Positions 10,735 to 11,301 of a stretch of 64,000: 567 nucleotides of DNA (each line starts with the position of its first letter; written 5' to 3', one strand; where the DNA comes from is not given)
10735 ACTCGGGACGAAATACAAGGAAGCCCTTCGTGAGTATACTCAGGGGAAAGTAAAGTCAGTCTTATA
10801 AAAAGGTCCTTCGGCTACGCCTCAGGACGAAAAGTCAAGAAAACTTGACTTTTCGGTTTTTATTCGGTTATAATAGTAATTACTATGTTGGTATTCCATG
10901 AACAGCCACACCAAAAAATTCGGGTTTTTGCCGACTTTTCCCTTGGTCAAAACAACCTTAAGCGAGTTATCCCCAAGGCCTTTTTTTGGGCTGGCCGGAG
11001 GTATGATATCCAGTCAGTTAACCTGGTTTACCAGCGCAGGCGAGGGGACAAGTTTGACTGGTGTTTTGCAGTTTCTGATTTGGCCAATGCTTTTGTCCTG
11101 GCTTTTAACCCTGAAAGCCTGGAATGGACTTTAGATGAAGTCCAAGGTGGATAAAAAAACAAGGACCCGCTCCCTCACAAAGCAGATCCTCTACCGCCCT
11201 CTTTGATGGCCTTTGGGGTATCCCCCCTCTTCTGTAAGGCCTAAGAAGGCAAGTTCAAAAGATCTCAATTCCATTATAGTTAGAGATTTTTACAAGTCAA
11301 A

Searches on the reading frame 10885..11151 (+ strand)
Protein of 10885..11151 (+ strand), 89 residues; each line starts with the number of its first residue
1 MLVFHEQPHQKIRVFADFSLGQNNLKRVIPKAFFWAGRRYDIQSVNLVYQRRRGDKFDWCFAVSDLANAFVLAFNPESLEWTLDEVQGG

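Call 18: search_protein_families(library=pfam, proteins=[window:10885-11151:+], max_evalue=1)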
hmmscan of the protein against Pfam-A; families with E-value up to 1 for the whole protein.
window:10885-11151:+ (89 aa): 1 family
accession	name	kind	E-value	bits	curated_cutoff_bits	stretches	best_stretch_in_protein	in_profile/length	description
PF20114.4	DUF6504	-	0.029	15.1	24.2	1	26-49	23-46/103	Domain of unknown function (DUF6504)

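Call 21: find_related_loci(query=A2, collection=metagenome_contigs, flank=2500)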
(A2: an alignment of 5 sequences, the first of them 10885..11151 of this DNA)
Query A2 (89 aa) in metagenome_contigs; peptide patterns used: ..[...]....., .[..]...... (x = any residue, [..] = any of these).
100 stretches matched a pattern; 12 encode a relative of the query (tblastn E <= 1e-3); 12 distinct loci.
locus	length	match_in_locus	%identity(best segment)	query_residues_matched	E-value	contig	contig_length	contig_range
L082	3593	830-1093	84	1-88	8e-50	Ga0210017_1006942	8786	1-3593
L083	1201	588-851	84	1-88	6e-52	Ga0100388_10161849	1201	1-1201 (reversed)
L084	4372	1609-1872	84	1-88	8e-50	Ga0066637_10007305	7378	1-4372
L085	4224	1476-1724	69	1-88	2e-41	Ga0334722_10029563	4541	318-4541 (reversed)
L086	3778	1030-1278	69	1-88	4e-41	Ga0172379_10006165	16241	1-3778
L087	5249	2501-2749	67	1-88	8e-41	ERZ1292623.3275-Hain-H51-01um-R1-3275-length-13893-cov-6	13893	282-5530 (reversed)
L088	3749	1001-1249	68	1-88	5e-39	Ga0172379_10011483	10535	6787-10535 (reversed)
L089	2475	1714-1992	62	1-88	2e-38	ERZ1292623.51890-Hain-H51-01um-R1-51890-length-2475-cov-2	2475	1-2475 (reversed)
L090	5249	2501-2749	66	1-88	3e-37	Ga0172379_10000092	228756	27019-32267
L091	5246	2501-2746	64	1-87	2e-35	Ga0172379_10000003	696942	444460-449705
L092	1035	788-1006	49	9-86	3e-24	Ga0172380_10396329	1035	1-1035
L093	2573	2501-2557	74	1-19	5e-6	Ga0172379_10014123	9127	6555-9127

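Call 35: find_homologous_proteins(query=A2, max_evalue=0.001)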
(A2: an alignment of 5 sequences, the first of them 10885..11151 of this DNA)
Query A2 (5 sequences) (89 aa, profile of the alignment): 50 proteins with E <= 0.001 among 51 candidates.
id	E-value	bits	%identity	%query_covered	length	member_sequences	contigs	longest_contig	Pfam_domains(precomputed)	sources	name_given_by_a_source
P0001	3.7e-48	179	68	99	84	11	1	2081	-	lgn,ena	-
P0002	2.9e-47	176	72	99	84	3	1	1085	-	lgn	-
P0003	4.2e-47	176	69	99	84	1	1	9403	-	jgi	jgi:hypothetical protein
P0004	1.8e-46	174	98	99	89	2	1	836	-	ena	-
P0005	1.1e-45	171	64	99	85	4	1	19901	-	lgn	-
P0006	2.3e-44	167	84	99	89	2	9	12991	-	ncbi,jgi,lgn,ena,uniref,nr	ncbi:MAG: hypothetical protein COT26_00790 [Candidatus Kerfeldbacteria bacterium CG08_land_8_20_14_0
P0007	3.0e-44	167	66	99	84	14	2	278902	-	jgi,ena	jgi:hypothetical protein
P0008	4.6e-44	166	62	99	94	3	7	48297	-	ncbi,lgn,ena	ncbi:MAG: hypothetical protein AAB424_00510 [Patescibacteria group bacterium]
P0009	5.2e-39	150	71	99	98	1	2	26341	-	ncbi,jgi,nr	ncbi:hypothetical protein C4546_01875 [Candidatus Parcubacteria bacterium]|jgi:hypothetical protein|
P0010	1.8e-37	145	64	100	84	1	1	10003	-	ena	-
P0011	7.7e-37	143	62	100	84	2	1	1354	-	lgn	-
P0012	9.0e-36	139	65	100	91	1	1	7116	-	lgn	-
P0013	2.6e-34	135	60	100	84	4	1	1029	-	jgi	jgi:hypothetical protein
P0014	1.8e-33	132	61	97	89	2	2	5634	-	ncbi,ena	-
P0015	2.9e-32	128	63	99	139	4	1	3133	-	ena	-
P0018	1.5e-31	126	53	98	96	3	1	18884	-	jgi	-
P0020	5.2e-31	124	56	90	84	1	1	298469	-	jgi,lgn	-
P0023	1.8e-30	122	57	98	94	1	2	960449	-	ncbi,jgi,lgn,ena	ncbi:MAG: hypothetical protein WCV50_00820 [Patescibacteria group bacterium]|jgi:hypothetical protei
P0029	7.6e-28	114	53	97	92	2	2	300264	-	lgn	-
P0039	6.1e-26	108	48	96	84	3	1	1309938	-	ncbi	ncbi:MAG: hypothetical protein ACNFW9_02610 [Candidatus Kerfeldbacteria bacterium]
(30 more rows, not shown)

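Call 36: find_encoding_contigs(protein=P0004, flank=1500, max_places=4)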
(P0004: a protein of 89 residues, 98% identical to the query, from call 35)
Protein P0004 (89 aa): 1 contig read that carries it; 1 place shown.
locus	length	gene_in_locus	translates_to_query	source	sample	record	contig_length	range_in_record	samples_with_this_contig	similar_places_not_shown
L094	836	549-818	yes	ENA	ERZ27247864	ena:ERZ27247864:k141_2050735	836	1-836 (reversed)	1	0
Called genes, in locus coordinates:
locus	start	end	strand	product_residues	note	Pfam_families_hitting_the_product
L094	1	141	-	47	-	?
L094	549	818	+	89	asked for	-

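Call 37: find_encoding_contigs(protein=P0009, flank=1500, max_places=4)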
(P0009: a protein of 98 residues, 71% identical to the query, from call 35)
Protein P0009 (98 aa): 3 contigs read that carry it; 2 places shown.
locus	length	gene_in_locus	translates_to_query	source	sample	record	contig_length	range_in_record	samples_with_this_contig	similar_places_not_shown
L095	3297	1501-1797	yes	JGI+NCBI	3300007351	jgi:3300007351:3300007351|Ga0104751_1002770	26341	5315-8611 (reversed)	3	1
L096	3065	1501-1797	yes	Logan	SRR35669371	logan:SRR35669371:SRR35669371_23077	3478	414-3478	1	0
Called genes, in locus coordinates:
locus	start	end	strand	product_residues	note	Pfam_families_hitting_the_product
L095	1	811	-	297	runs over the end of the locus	PF00078:RVT_1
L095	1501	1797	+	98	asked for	-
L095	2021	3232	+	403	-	PF00817:IMS, PF11799:IMS_C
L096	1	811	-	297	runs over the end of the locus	PF00078:RVT_1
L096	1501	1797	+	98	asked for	-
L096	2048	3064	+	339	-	?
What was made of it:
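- In L095 the upstream gene is divergent (call 37), and in L094 the only called upstream gene is too (call 36).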

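Call 38: find_encoding_contigs(protein=P0012, flank=1500, max_places=4)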
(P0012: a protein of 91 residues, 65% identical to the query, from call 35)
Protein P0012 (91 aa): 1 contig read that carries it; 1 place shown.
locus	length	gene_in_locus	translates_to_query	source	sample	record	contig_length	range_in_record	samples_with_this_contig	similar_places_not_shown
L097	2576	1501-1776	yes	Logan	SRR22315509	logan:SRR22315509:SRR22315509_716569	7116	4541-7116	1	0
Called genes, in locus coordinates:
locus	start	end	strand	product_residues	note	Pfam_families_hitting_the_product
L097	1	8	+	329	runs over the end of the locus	PF00348:polyprenyl_synt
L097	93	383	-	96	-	-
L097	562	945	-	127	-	-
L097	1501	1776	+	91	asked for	-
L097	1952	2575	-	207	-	?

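Call 39: find_encoding_contigs(protein=P0008, flank=1500, max_places=4)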
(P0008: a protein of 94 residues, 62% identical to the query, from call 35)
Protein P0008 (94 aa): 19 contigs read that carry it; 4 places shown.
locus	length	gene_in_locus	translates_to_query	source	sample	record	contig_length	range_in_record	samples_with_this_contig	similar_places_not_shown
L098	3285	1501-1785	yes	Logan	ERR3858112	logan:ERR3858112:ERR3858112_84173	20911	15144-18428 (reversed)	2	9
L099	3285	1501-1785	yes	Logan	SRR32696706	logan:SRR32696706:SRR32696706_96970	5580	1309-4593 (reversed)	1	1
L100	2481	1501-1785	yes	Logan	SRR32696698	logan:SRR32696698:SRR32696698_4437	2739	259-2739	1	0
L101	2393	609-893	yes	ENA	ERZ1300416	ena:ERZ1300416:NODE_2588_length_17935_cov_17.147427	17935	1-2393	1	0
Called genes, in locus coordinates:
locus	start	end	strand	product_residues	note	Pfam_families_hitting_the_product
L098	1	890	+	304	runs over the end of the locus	PF01149:Fapy_DNA_glyco, PF06831:H2TH, PF06827:zf-FPG_IleRS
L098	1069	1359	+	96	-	-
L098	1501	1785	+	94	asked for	-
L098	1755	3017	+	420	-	PF00817:IMS, PF11799:IMS_C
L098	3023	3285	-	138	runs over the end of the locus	PF02681:DUF212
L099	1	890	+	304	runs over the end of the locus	PF01149:Fapy_DNA_glyco, PF06831:H2TH, PF06827:zf-FPG_IleRS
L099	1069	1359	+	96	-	-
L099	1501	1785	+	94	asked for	-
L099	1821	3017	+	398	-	PF00817:IMS, PF11799:IMS_C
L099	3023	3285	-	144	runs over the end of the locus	PF02681:DUF212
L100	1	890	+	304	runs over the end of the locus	PF01149:Fapy_DNA_glyco, PF06831:H2TH, PF06827:zf-FPG_IleRS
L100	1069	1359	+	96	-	-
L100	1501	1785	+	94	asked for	-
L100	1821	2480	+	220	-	?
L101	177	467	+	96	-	-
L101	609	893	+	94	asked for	-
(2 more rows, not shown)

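Call 43: find_encoding_contigs(protein=P0005, flank=1500, max_places=3)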
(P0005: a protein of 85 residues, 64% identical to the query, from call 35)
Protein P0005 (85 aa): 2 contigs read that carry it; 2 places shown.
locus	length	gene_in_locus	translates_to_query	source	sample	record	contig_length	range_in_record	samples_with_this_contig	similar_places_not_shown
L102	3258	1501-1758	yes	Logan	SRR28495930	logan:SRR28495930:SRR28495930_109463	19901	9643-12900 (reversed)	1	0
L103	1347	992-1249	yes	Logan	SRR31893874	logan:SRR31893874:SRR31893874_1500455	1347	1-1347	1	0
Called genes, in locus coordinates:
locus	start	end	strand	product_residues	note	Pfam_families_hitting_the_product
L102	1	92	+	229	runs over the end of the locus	PF00696:AA_kinase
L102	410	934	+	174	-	PF00466:Ribosomal_L10, PF27436:RL10_C (faint)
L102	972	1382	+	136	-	PF16320:Ribosomal_L12_N, PF00542:Ribosomal_L12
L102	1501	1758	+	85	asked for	-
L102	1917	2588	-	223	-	PF13302:Acetyltransf_3, PF13420:Acetyltransf_4, PF13523:Acetyltransf_8 (faint), PF00583:Acetyltransf_1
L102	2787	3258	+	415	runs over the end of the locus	PF00817:IMS, PF11799:IMS_C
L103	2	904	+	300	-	?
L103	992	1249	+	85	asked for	-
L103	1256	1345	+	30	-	?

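Call 44: find_encoding_contigs(protein=P0010, flank=1500, max_places=3)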
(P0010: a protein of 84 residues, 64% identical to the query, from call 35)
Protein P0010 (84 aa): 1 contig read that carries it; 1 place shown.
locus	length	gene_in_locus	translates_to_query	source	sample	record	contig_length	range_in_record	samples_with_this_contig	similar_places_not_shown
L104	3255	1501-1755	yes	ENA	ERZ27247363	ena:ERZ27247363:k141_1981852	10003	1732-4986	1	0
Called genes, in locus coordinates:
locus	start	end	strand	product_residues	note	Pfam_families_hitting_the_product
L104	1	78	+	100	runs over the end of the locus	-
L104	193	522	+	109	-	-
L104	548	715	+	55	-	-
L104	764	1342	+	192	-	-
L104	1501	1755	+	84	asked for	-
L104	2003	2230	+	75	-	-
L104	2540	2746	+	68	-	-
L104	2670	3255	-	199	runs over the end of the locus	PF13302:Acetyltransf_3, PF13420:Acetyltransf_4, PF13523:Acetyltransf_8 (weak), PF00583:Acetyltransf_1 (weak)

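Call 45: find_encoding_contigs(protein=P0018, flank=1500, max_places=3)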
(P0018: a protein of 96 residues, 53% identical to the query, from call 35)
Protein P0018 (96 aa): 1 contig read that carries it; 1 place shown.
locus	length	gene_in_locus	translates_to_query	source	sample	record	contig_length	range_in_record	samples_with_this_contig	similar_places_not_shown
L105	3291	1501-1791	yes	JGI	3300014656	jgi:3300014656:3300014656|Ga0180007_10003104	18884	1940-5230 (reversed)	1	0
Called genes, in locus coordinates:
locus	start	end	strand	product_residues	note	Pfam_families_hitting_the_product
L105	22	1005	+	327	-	PF00892:EamA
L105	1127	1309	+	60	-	-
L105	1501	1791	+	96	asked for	-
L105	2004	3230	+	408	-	PF00817:IMS, PF11799:IMS_C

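Call 46: find_encoding_contigs(protein=P0023, flank=1500, max_places=3)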
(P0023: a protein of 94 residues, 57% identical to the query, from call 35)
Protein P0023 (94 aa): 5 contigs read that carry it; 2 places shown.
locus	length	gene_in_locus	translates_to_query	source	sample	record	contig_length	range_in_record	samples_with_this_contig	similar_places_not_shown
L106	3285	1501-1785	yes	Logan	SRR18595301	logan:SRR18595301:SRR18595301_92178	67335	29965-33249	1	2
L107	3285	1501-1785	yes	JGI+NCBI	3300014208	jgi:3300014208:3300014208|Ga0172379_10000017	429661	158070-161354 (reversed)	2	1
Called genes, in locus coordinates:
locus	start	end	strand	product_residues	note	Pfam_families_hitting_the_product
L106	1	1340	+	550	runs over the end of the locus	PF13231:PMT_2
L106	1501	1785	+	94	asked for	-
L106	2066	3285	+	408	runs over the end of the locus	PF00817:IMS, PF11799:IMS_C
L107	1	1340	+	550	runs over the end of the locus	PF13231:PMT_2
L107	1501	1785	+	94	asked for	-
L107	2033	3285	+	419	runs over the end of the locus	PF00817:IMS, PF11799:IMS_C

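Call 47: find_encoding_contigs(protein=P0029, flank=1500, max_places=3)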
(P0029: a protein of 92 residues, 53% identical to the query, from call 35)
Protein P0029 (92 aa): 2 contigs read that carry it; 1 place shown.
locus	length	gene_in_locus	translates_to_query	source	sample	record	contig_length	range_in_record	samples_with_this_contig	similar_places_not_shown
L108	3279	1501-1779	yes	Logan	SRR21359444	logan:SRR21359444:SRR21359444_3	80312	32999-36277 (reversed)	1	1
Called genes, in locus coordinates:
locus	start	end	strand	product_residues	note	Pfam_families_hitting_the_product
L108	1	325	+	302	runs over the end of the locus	PF04055:Radical_SAM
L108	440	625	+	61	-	-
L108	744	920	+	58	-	PF04014:MazE_antitoxin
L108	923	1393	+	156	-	PF02590:SPOUT_MTase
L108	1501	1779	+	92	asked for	-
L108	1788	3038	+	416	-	PF00817:IMS, PF11799:IMS_C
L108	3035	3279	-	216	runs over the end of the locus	PF02586:SRAP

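Call 58: find_encoding_contigs(protein=P0039, flank=1500, max_places=2)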
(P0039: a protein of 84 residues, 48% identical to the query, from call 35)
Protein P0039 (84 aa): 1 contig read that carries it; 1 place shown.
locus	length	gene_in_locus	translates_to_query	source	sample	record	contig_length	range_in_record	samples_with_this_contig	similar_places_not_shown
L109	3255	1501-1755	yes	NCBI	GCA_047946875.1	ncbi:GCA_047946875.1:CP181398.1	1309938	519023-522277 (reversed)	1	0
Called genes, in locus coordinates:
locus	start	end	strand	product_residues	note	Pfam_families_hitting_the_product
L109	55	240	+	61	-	-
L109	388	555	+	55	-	PF04014:MazE_antitoxin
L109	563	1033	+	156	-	PF02590:SPOUT_MTase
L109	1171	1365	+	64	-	-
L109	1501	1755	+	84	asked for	-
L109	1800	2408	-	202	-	-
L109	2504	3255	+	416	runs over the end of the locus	PF00817:IMS, PF11799:IMS_C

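Call 59: find_encoding_contigs(protein=P0020, flank=1500, max_places=2)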
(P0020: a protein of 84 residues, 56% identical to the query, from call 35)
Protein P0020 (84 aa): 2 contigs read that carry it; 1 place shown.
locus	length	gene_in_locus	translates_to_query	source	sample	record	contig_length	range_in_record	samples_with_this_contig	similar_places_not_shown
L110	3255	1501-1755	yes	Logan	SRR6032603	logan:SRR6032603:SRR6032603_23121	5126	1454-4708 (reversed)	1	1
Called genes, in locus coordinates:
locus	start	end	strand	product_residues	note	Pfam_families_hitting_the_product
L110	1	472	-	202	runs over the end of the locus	-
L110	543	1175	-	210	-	PF01726:LexA_DNA_bind, PF00717:Peptidase_S24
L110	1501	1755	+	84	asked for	-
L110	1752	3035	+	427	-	PF00817:IMS, PF11799:IMS_C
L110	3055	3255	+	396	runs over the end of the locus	PF02129:Peptidase_S15, PF12146:Hydrolase_4, PF00561:Abhydrolase_1, PF12697:Abhydrolase_6, PF00326:Peptidase_S9, PF00293:NUDIX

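Call 63: search_protein_families(library=pfam, alignment_id=A6, max_evalue=0.1)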
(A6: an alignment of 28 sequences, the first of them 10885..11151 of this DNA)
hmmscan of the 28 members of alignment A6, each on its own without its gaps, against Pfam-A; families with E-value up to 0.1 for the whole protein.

A. member 1, window:10885-11151:+ (89 aa): 1 family
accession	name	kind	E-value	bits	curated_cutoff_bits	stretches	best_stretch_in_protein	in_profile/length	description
PF20114.4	DUF6504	-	0.029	15.1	24.2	1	26-49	23-46/103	Domain of unknown function (DUF6504)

B. families by the number of members that match (of 28 scanned): 3 families
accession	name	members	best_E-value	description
PF20114.4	DUF6504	19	0.0029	Domain of unknown function (DUF6504)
PF17088.10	YCF90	1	0.069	Uncharacterised protein family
PF19744.4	DUF6232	1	0.09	Family of unknown function (DUF6232)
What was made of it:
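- Tried and rejected: The Pfam match is below threshold (calls 18, 63).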

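Call 64: search_solved_structures(query=A6, max_evalue=1)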
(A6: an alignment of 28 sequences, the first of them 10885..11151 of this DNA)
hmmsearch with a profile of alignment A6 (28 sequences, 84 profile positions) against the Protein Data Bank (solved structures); distinct sequences matched with E-value up to 1: 0.

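Call 79: predict_structure(alignment_id=A6)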
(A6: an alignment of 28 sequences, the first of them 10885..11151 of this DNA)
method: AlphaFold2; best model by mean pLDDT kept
length: 89 residues; sequences in the alignment: 28
mean_pLDDT: 90.8   pTM: 0.81
mean pLDDT of the five models: 90.8, 90.1, 89.8, 89.3, 85.9
residues with pLDDT >= 90: 72; 70-90: 8; 50-70: 9; < 50: 0
segments of 3 or more residues with pLDDT < 50: none
pLDDT, mean of each block of 10 residues (from residue 1): 85 91 72 95 96 94 96 95 94
secondary structure, 60 per line:
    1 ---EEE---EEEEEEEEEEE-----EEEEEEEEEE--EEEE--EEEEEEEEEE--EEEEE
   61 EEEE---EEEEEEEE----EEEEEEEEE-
elements in order: E4-6 E10-20 E26-35 E38-41 E44-53 E56-64 E68-75 E80-88

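Call 83: fold_search(model_id=the predicted structure, library=pdb)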
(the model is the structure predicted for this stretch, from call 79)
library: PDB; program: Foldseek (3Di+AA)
matches with E <= 10: 604; with E <= 0.001: 0
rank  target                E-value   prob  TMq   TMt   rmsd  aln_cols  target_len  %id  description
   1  2jkg_A                2.8e-01  0.57  0.32  0.21  10.5        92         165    9  Plasmodium falciparum profilin (released 2008-09-23)
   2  4o4u_A                3.5e-01  0.30  0.29  0.07  10.1        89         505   10  Crystal structure of the vaccine antigen Transferrin Binding Protein B (TbpB) mutant Trp-176-Ala from Haemophilus para (released 2015-01-14)
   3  2jkf                  3.7e-01  0.57  0.34  0.21  10.3        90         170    8  Plasmodium falciparum profilin (released 2008-09-23)
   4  4o3w_B                3.7e-01  0.51  0.35  0.08   9.8        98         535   10  Crystal structure of the vaccine antigen Transferrin Binding Protein B (TbpB) mutant Tyr-63-Ala from Actinobacillus su (released 2015-01-14)
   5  3ve1_C                3.7e-01  0.44  0.30  0.06  10.2        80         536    9  The 2.9 angstrom crystal structure of Transferrin binding protein B (TbpB) from serogroup B M982 Neisseria meningitidi (released 2012-02-22)
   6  4o3w_A                3.9e-01  0.20  0.27  0.07  10.6       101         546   10  Crystal structure of the vaccine antigen Transferrin Binding Protein B (TbpB) mutant Tyr-63-Ala from Actinobacillus su (released 2015-01-14)
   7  4o3z                  5.7e-01  0.16  0.27  0.08  10.5       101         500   10  Crystal structure of the vaccine antigen Transferrin Binding Protein B (TbpB) mutant Tyr-95-Ala from Actinobacillus pleu (released 2015-01-14)
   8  3v8u_A                6.4e-01  0.23  0.25  0.06   9.7        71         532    8  The crystal structure of transferrin binding protein B (TbpB) from Neisseria meningitidis serogroup B (released 2012-02-15)
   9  4o3y                  6.4e-01  0.12  0.20  0.06  13.7        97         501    8  Crystal structure of the vaccine antigen Transferrin Binding Protein B (TbpB) mutant Arg-179-Glu from Actinobacillus ple (released 2015-01-14)
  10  2v7s                  7.1e-01  0.30  0.24  0.15   5.0        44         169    9  Crystal structure of the putative lipoprotein LppA from Mycobacterium tuberculosis (released 2008-08-26)
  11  3bx8_B                7.1e-01  0.23  0.29  0.18  13.6        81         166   11  Engineered Human Lipocalin 2 (LCN2), apo-form (released 2009-01-20)
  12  5kkx_B                8.0e-01  0.18  0.28  0.13   9.7        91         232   11  Crystal structure of a TbpB C-lobe mutant from Neisseria meningitidis M982 (released 2017-07-19)
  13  4o4u_C                8.4e-01  0.16  0.27  0.07  10.1        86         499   12  Crystal structure of the vaccine antigen Transferrin Binding Protein B (TbpB) mutant Trp-176-Ala from Haemophilus para (released 2015-01-14)
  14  9f37_C                1.2e+00  0.14  0.19  0.04   9.9        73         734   11  Replication-like initiation state of influenza polymerase with GTP and CTP at respectively the -1 and +1 positions (st (released 2024-09-18)
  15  4ebp_B                1.2e+00  0.04  0.16  0.07   6.5        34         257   12  BlaC E166A Cefotaxime Acyl-Intermediate Complex (released 2013-04-03)
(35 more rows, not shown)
